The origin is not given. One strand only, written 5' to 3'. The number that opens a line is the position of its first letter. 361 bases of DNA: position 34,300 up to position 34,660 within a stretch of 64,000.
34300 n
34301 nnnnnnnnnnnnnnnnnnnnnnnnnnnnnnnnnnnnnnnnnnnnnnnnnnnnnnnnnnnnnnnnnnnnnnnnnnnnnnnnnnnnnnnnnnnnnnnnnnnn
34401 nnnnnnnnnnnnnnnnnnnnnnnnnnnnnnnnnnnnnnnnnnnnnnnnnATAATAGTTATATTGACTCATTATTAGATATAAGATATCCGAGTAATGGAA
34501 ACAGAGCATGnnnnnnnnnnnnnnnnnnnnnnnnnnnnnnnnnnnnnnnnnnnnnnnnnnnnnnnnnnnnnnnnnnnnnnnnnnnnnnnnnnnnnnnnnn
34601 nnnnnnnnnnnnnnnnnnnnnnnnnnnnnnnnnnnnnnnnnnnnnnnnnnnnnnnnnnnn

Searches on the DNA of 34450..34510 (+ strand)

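Call 28: search_dna_similar(query=window:34450-34510:+, collection=ecoli_genomes, mode=near, max_rows=60, rows=spread)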
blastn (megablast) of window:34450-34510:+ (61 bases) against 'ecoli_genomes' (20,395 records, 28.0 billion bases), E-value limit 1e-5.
Records with a match: 135; places in all: 135; records where one place covers at least 80% of the query: 135.
Genomes with a match: 135 of 5426; with a place that covers at least 80% of the query: 135. Places per genome that has any: lowest 1, median 1, highest 1. On chromosomes: 135 places; on plasmids: 0.
Best place of each record, by identity: >=99% 129; 95-99% 6.
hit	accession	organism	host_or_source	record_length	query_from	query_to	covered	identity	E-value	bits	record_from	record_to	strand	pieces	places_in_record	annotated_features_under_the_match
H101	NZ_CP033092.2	Escherichia coli DSM 30083 = JCM 1649 = ATCC 11775 strain ...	-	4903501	1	61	100%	100.0%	5e-23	113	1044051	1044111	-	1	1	hypothetical protein | T6SS immunity protein Tli4 family protein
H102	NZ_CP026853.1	Escherichia coli strain MS7163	Homo sapiens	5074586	1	61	100%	100.0%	5e-23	113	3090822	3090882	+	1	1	hypothetical protein | T6SS immunity protein Tli4 family protein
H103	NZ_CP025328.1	Escherichia coli strain ExPEC XM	Duck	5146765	1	61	100%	100.0%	5e-23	113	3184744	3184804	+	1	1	hypothetical protein | T6SS immunity protein Tli4 family protein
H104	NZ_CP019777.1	Escherichia coli NU14 strain NU14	Homo sapiens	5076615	1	61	100%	100.0%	5e-23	113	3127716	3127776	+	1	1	hypothetical protein | T6SS immunity protein Tli4 family protein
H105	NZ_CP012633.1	Escherichia coli strain SF-166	Homo sapiens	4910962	1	61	100%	100.0%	5e-23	113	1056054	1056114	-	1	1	hypothetical protein | T6SS immunity protein Tli4 family protein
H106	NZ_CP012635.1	Escherichia coli strain SF-088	Homo sapiens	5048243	1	61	100%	100.0%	5e-23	113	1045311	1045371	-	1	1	hypothetical protein | T6SS immunity protein Tli4 family protein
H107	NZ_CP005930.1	Escherichia coli APEC IMT5155 strain APEC IMT5155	chicken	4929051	1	61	100%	100.0%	5e-23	113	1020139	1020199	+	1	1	T6SS immunity protein Tli4 family protein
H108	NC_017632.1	Escherichia coli UM146 strain UM146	-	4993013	1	61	100%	100.0%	5e-23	113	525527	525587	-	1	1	hypothetical protein | T6SS immunity protein Tli4 family protein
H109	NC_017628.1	Escherichia coli IHE3034 strain IHE3034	-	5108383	1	61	100%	100.0%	5e-23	113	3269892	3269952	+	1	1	hypothetical protein | T6SS immunity protein Tli4 family protein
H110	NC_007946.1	Escherichia coli UTI89 strain UTI89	-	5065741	1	61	100%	100.0%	5e-23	113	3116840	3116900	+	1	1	hypothetical protein | T6SS immunity protein Tli4 family protein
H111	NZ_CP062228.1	Escherichia coli strain UTI89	Homo sapiens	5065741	1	61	100%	100.0%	5e-23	113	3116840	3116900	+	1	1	hypothetical protein | T6SS immunity protein Tli4 family protein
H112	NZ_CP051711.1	Escherichia coli strain SCU-123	Homo sapiens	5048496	1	61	100%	100.0%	5e-23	113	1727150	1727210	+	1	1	hypothetical protein | T6SS immunity protein Tli4 family protein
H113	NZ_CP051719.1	Escherichia coli strain SCU-116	Homo sapiens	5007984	1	61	100%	100.0%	5e-23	113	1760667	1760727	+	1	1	hypothetical protein | T6SS immunity protein Tli4 family protein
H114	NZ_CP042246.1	Escherichia coli strain PU-1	Swine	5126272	1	61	100%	100.0%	5e-23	113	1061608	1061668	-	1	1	hypothetical protein | T6SS immunity protein Tli4 family protein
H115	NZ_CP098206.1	Escherichia coli strain Z0117EC0054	Canis lupus familiaris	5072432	1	61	100%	100.0%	5e-23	113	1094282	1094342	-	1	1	hypothetical protein | T6SS immunity protein Tli4 family protein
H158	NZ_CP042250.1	Escherichia coli strain BCE049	Dairy cow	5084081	1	61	100%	98.4%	8e-21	106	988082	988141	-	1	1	T6SS immunity protein Tli4 family protein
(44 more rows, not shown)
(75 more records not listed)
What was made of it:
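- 34480..34480 (+): One-base T insertion (GATA[T]AAGAT) that frameshifts tli4. It is absent from the intact tli4 of BCE049 and MB06172. It is present in 129 of 135 genomes (call 28).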

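Call 29: get_annotated_region(hit=H103, flank=20000)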
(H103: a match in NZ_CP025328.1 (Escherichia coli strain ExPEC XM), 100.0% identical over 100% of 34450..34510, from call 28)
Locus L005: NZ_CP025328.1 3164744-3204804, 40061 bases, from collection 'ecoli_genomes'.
description: Escherichia coli strain ExPEC XM chromosome, complete genome
organism: Escherichia coli strain ExPEC XM (NCBI taxid 562)
replicon: chromosome; assembly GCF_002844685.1
host: Duck; source: Whole blood of a duck with colibacillosis; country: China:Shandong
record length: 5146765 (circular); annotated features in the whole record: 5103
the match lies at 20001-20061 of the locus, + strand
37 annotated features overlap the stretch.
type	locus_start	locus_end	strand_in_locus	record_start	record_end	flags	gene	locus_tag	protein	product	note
CDS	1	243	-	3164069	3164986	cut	gcvA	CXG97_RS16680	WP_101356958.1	glycine cleavage system transcriptional regulator GcvA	-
CDS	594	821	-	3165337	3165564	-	ygdI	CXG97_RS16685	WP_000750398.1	YgdI/YgdR family lipoprotein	-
CDS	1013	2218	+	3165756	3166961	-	csdA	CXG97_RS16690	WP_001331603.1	cysteine desulfurase CsdA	-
CDS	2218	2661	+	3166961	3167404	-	csdE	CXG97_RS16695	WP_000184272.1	cysteine desulfurase sulfur acceptor subunit CsdE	-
CDS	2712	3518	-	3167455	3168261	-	tcdA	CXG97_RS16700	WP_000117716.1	tRNA cyclic N6-threonylcarbamoyladenosine(37) synthase TcdA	-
CDS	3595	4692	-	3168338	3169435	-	mltA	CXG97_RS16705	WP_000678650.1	murein transglycosylase A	-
tRNA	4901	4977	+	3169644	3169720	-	-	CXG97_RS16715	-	tRNA-Met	-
tRNA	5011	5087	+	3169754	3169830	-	-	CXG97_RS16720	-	tRNA-Met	-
tRNA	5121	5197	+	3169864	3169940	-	-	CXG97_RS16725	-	tRNA-Met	-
CDS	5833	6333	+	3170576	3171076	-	tssB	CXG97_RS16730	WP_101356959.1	type VI secretion system contractile sheath small subunit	-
CDS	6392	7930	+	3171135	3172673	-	tssC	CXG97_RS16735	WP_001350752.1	type VI secretion system contractile sheath large subunit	-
CDS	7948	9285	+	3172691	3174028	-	tssK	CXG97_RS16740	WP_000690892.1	type VI secretion system baseplate subunit TssK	-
CDS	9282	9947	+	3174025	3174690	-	tssL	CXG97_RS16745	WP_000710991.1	type VI secretion system protein TssL, short form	-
CDS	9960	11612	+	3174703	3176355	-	-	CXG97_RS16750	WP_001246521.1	OmpA family protein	-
CDS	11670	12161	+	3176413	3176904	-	-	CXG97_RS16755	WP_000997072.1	Hcp family type VI secretion system effector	-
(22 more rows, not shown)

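Call 30: get_annotated_region(hit=H107, flank=20000)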
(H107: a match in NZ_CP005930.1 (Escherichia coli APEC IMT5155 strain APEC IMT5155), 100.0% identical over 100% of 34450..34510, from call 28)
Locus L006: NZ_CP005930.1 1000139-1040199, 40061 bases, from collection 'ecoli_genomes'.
description: Escherichia coli APEC IMT5155 chromosome, complete genome
organism: Escherichia coli APEC IMT5155 strain APEC IMT5155 (NCBI taxid 1329907)
replicon: chromosome; assembly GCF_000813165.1
host: chicken; source: -; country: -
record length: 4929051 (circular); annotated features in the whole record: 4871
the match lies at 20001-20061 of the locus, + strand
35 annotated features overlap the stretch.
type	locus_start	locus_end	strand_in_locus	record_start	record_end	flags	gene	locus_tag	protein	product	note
CDS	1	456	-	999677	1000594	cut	gcvA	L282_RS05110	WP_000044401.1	glycine cleavage system transcriptional regulator GcvA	-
CDS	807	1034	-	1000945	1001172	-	ygdI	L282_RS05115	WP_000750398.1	YgdI/YgdR family lipoprotein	-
CDS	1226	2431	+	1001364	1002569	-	csdA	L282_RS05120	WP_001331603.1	cysteine desulfurase CsdA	-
CDS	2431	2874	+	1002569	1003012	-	csdE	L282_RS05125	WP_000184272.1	cysteine desulfurase sulfur acceptor subunit CsdE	-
CDS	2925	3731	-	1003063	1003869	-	tcdA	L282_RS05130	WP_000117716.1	tRNA cyclic N6-threonylcarbamoyladenosine(37) synthase TcdA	-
CDS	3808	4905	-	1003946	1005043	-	mltA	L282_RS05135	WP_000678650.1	murein transglycosylase A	-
tRNA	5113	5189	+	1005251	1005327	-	-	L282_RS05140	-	tRNA-Met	-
CDS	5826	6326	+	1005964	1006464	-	tssB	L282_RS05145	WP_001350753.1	type VI secretion system contractile sheath small subunit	-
CDS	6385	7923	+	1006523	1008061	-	tssC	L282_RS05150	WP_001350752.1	type VI secretion system contractile sheath large subunit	-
CDS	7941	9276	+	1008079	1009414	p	tssK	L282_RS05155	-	type VI secretion system baseplate subunit TssK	frameshifted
CDS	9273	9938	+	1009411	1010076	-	tssL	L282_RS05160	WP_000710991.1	type VI secretion system protein TssL, short form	-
CDS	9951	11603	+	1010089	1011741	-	-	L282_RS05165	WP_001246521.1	OmpA family protein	-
CDS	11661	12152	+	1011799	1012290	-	-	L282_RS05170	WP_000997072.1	Hcp family type VI secretion system effector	-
CDS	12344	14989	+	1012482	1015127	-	tssH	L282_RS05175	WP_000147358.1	type VI secretion system ATPase TssH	-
CDS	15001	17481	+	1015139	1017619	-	-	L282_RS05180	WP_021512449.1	DUF2345 domain-containing protein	-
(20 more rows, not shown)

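Call 45: get_annotated_region(hit=H101, flank=20000)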
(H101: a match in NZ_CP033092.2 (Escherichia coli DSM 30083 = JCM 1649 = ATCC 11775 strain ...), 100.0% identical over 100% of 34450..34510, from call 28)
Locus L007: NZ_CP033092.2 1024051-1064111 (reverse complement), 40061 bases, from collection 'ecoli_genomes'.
description: Escherichia coli DSM 30083 = JCM 1649 = ATCC 11775 chromosome, complete genome
organism: Escherichia coli DSM 30083 = JCM 1649 = ATCC 11775 strain ATCC 11775 (NCBI taxid 866789)
replicon: chromosome; assembly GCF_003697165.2
host: -; source: -; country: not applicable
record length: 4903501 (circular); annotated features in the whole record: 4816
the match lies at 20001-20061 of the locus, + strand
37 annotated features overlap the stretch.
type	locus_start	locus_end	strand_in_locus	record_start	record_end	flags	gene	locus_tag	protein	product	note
CDS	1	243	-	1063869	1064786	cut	gcvA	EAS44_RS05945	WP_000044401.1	glycine cleavage system transcriptional regulator GcvA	-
CDS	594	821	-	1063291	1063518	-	ygdI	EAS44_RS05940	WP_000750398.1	YgdI/YgdR family lipoprotein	-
CDS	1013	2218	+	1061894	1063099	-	csdA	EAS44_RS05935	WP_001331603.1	cysteine desulfurase CsdA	-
CDS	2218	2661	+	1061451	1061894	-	csdE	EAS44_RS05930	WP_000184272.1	cysteine desulfurase sulfur acceptor subunit CsdE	-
CDS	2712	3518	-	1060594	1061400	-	tcdA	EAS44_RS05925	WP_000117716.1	tRNA cyclic N6-threonylcarbamoyladenosine(37) synthase TcdA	-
CDS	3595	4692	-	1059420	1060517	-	mltA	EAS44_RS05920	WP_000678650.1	murein transglycosylase A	-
tRNA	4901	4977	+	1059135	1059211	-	-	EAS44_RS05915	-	tRNA-Met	-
tRNA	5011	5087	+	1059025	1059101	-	-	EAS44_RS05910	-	tRNA-Met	-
tRNA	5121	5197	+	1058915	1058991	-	-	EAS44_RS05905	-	tRNA-Met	-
CDS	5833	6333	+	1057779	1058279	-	tssB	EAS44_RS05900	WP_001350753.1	type VI secretion system contractile sheath small subunit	-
CDS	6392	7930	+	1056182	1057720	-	tssC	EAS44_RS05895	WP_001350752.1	type VI secretion system contractile sheath large subunit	-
CDS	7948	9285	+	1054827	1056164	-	tssK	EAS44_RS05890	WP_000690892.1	type VI secretion system baseplate subunit TssK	-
CDS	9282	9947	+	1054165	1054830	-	tssL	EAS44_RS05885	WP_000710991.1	type VI secretion system protein TssL, short form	-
CDS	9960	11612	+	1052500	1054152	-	-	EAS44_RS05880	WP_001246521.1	OmpA family protein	-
CDS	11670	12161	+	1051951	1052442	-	-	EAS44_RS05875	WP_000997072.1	Hcp family type VI secretion system effector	-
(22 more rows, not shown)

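Call 46: get_annotated_region(hit=H110, flank=20000)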
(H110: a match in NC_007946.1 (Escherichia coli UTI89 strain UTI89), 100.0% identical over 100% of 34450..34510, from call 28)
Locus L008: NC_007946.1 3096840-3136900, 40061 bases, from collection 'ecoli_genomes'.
description: Escherichia coli UTI89, complete sequence
organism: Escherichia coli UTI89 strain UTI89 (NCBI taxid 364106)
replicon: chromosome; assembly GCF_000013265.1
host: -; source: -; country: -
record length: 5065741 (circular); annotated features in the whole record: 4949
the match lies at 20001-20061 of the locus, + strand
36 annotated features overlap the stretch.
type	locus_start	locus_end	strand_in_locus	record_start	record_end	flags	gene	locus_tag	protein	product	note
CDS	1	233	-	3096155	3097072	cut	gcvA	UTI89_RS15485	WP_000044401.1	glycine cleavage system transcriptional regulator GcvA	-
CDS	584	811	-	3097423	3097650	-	ygdI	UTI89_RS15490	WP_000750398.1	YgdI/YgdR family lipoprotein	-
CDS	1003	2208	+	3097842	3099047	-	csdA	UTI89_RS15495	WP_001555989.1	cysteine desulfurase CsdA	-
CDS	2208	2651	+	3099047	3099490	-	csdE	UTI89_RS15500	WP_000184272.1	cysteine desulfurase sulfur acceptor subunit CsdE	-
CDS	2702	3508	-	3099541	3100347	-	tcdA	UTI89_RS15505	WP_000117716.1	tRNA cyclic N6-threonylcarbamoyladenosine(37) synthase TcdA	-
CDS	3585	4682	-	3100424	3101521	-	mltA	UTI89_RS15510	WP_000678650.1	murein transglycosylase A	-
tRNA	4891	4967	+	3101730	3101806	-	-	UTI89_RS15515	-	tRNA-Met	-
tRNA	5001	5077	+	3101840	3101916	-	-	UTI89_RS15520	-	tRNA-Met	-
tRNA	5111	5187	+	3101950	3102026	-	-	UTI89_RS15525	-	tRNA-Met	-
CDS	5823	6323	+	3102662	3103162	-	tssB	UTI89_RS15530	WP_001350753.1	type VI secretion system contractile sheath small subunit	-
CDS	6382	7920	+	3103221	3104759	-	tssC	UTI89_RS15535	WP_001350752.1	type VI secretion system contractile sheath large subunit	-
CDS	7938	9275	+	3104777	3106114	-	tssK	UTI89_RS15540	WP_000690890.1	type VI secretion system baseplate subunit TssK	-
CDS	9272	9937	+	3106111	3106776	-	tssL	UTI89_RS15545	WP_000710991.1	type VI secretion system protein TssL, short form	-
CDS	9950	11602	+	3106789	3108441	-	-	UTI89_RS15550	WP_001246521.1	OmpA family protein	-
CDS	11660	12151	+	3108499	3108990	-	-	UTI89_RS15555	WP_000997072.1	Hcp family type VI secretion system effector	-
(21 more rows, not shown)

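Call 47: get_annotated_region(hit=H158, flank=20000)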
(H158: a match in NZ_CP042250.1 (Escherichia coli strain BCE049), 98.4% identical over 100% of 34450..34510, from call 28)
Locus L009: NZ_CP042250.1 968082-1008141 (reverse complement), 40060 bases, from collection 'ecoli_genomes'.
description: Escherichia coli strain BCE049 chromosome, complete genome
organism: Escherichia coli strain BCE049 (NCBI taxid 562)
replicon: chromosome; assembly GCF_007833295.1
host: Dairy cow; source: milk from dairy cow with acute mastitis; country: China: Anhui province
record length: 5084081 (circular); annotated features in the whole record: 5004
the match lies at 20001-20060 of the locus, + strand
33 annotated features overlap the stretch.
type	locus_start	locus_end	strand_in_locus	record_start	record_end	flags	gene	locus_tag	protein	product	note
CDS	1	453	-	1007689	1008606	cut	gcvA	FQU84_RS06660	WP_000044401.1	glycine cleavage system transcriptional regulator GcvA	-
CDS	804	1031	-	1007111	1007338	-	ygdI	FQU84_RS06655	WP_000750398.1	YgdI/YgdR family lipoprotein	-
CDS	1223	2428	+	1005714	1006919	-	csdA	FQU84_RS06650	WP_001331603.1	cysteine desulfurase CsdA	-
CDS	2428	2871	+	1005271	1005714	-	csdE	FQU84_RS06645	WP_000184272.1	cysteine desulfurase sulfur acceptor subunit CsdE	-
CDS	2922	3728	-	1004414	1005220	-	tcdA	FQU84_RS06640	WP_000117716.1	tRNA cyclic N6-threonylcarbamoyladenosine(37) synthase TcdA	-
CDS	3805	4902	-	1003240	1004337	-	mltA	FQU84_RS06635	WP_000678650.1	murein transglycosylase A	-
tRNA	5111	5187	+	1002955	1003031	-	-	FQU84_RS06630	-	tRNA-Met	-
CDS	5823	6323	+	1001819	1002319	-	tssB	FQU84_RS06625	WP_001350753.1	type VI secretion system contractile sheath small subunit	-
CDS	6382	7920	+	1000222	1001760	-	tssC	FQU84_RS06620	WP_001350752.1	type VI secretion system contractile sheath large subunit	-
CDS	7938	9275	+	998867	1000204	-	tssK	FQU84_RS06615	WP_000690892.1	type VI secretion system baseplate subunit TssK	-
CDS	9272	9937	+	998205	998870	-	tssL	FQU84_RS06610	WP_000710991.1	type VI secretion system protein TssL, short form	-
CDS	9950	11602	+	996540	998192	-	-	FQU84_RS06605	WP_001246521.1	OmpA family protein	-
CDS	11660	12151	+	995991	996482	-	-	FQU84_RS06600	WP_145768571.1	Hcp family type VI secretion system effector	-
CDS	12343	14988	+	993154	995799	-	tssH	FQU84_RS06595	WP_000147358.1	type VI secretion system ATPase TssH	-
CDS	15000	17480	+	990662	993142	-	-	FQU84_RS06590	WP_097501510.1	DUF2345 domain-containing protein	-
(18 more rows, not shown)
